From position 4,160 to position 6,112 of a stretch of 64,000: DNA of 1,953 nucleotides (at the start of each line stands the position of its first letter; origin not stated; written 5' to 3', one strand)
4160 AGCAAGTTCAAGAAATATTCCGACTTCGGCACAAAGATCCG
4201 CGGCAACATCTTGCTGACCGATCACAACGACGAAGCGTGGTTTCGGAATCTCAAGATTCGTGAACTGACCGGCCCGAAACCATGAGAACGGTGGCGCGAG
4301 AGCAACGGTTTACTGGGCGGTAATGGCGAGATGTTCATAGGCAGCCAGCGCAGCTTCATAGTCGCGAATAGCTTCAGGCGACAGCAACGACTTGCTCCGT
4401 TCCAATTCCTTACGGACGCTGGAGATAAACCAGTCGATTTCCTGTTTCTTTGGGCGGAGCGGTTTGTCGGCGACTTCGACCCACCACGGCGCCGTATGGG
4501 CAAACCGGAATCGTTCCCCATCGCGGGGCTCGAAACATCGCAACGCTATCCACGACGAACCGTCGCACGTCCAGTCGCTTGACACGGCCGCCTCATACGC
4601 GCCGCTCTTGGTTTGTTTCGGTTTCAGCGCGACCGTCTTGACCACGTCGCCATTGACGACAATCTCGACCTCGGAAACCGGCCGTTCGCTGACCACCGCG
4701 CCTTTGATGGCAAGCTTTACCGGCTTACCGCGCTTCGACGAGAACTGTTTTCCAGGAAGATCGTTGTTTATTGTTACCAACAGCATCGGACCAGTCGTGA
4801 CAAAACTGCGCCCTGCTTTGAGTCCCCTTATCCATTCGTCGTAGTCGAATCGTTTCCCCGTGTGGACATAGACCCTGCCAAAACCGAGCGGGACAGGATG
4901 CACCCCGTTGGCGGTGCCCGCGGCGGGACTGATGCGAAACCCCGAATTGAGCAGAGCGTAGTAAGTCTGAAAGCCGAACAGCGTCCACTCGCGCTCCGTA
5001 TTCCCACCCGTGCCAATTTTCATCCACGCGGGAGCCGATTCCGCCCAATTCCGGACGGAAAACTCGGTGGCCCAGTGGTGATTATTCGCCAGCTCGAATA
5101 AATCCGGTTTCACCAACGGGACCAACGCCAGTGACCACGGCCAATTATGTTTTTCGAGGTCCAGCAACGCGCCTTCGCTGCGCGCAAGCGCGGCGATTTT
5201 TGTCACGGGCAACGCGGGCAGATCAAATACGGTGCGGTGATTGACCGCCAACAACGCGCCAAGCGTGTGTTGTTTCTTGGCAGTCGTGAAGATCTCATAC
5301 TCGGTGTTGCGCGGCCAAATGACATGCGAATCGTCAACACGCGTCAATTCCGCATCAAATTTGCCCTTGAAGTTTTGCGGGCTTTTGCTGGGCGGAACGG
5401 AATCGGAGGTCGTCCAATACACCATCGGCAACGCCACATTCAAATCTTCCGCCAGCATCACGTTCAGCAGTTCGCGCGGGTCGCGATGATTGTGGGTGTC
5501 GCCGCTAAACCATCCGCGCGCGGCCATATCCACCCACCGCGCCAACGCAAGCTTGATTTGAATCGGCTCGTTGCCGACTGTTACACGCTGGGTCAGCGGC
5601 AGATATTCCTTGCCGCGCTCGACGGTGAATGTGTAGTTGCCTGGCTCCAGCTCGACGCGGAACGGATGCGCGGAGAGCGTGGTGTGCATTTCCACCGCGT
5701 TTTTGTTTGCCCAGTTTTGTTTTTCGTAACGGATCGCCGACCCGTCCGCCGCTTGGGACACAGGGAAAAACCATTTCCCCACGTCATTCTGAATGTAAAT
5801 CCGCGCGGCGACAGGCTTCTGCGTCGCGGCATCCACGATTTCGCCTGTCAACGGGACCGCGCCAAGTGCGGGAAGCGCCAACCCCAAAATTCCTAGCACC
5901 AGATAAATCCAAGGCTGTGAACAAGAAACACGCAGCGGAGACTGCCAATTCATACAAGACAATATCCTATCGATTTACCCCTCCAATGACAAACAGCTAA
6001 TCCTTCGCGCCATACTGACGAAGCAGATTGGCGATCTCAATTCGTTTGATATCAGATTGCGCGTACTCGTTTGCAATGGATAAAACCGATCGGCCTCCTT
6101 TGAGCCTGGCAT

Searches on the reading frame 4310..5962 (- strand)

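Call 31: search_protein_families(library=ncbifam, max_evalue=0.00001, proteins=[window:4310-5962:-])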
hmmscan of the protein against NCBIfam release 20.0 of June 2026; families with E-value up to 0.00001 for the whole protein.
window:4310-5962:- (550 aa): 1 family
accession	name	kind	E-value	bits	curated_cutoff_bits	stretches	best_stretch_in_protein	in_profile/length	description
NF038032.1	CehA_McbA_metalo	domain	1.6e-34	119.7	80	1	150-496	1-315/315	CehA/McbA family metallohydrolase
